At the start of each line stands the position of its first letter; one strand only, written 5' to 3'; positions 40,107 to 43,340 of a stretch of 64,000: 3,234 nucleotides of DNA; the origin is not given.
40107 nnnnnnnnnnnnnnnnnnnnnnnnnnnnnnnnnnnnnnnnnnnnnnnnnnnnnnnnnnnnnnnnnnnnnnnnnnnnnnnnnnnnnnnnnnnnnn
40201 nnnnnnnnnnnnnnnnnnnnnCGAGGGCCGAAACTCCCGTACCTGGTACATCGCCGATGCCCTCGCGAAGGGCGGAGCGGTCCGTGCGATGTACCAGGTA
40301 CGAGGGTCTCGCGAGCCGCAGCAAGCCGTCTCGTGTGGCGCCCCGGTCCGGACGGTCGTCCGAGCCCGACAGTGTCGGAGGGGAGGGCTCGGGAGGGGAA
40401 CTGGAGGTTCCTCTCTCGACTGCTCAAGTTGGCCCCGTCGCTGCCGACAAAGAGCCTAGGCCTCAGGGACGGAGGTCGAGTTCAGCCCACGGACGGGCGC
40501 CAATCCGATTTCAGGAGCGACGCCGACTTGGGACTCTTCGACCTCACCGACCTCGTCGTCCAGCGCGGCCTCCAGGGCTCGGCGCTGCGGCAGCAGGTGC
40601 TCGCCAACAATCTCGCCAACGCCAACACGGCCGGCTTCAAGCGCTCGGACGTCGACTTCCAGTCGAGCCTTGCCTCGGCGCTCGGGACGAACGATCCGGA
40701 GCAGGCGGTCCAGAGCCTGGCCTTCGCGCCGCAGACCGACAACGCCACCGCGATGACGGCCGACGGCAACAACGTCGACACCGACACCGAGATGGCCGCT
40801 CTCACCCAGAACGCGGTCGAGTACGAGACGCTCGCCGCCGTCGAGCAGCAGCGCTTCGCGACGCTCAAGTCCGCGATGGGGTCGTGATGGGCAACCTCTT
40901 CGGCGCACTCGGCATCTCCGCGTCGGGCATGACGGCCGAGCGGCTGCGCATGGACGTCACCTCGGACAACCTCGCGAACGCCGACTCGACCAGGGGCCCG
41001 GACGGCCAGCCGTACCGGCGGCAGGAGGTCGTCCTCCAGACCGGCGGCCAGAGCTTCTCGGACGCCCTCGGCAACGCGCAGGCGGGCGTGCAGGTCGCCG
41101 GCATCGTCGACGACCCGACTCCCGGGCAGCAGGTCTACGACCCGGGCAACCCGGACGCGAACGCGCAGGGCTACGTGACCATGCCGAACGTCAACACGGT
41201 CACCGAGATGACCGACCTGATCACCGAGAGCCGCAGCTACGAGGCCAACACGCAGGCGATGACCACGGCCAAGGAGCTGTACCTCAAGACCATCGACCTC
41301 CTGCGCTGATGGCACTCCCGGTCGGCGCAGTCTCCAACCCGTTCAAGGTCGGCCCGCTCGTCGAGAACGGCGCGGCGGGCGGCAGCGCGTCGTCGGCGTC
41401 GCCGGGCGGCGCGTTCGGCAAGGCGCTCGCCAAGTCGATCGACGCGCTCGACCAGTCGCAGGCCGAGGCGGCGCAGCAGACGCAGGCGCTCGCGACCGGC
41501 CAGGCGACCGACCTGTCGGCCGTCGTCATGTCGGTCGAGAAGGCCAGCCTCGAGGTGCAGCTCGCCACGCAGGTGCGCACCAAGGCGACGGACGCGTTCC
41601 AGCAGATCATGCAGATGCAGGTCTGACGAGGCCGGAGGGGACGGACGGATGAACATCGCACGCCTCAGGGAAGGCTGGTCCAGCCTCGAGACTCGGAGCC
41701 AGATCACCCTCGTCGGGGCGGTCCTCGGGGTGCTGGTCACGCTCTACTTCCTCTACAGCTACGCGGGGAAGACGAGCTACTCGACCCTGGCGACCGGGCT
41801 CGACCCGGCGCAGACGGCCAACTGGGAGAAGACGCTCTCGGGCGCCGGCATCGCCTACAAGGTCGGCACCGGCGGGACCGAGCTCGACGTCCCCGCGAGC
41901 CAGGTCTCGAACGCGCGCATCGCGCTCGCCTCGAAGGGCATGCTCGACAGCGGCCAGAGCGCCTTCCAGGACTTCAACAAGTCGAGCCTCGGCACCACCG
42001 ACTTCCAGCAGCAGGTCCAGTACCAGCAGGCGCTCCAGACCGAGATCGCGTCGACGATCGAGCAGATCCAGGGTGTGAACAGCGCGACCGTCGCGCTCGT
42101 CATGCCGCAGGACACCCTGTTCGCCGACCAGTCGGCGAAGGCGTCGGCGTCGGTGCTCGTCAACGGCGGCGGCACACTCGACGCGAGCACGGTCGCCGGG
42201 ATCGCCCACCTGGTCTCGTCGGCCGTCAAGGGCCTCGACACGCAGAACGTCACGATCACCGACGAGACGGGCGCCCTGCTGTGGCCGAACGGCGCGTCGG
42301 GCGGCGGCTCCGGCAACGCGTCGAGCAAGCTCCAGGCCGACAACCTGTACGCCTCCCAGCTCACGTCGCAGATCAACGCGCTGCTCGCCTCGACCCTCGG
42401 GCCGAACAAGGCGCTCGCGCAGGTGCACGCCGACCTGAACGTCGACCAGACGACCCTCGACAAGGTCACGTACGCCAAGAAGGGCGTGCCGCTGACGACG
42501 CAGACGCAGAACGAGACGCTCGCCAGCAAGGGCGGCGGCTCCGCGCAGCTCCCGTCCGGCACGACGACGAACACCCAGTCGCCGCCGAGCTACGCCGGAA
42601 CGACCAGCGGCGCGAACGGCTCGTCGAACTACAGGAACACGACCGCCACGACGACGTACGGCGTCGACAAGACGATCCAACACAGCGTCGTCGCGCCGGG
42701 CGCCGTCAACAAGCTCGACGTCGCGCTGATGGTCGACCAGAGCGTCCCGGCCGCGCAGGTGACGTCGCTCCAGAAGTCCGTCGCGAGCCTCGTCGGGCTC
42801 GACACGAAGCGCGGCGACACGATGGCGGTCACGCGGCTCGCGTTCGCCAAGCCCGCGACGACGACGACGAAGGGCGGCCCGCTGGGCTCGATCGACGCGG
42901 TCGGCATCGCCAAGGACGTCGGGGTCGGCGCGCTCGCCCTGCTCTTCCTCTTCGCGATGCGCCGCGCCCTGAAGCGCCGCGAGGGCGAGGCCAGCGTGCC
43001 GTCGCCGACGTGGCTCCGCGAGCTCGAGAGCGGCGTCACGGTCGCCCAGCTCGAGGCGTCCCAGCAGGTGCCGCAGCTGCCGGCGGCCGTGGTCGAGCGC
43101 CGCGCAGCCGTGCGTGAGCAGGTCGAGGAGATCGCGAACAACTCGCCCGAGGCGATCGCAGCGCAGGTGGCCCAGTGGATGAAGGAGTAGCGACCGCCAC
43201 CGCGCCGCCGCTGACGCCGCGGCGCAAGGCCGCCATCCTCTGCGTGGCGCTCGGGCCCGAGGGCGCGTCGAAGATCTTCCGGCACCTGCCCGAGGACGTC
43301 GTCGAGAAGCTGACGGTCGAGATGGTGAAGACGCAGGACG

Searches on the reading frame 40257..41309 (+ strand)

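Call 72: search_protein_families(library=pfam, proteins=[window:40257-41309:+], max_evalue=0.0001)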
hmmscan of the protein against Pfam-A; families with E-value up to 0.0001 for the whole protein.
window:40257-41309:+ (350 aa): 2 families
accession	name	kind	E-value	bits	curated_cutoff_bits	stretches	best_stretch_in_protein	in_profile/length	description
PF06429.18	Flg_bbr_C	-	2.4e-15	56.2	23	1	303-348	1-46/46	Flagellar basal body rod FlgEFG protein C-terminal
PF00460.25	Flg_bb_rod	-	2.7e-07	30.9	20.7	1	220-247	3-29/31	Flagella basal body rod protein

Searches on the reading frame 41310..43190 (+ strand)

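Call 50: search_protein_families(library=pfam, proteins=[window:41310-43190:+], max_evalue=0.0001)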
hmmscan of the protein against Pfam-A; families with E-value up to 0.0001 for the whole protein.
window:41310-43190:+ (626 aa): 2 families
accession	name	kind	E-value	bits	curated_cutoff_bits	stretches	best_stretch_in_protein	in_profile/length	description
PF01514.23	YscJ_FliF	-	5.9e-52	176.6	24.4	1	153-324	2-177/179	Secretory protein of YscJ/FliF family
PF08345.17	YscJ_FliF_C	-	1.5e-27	97.3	23.8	1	359-512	1-147/147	Flagellar M-ring protein C-terminal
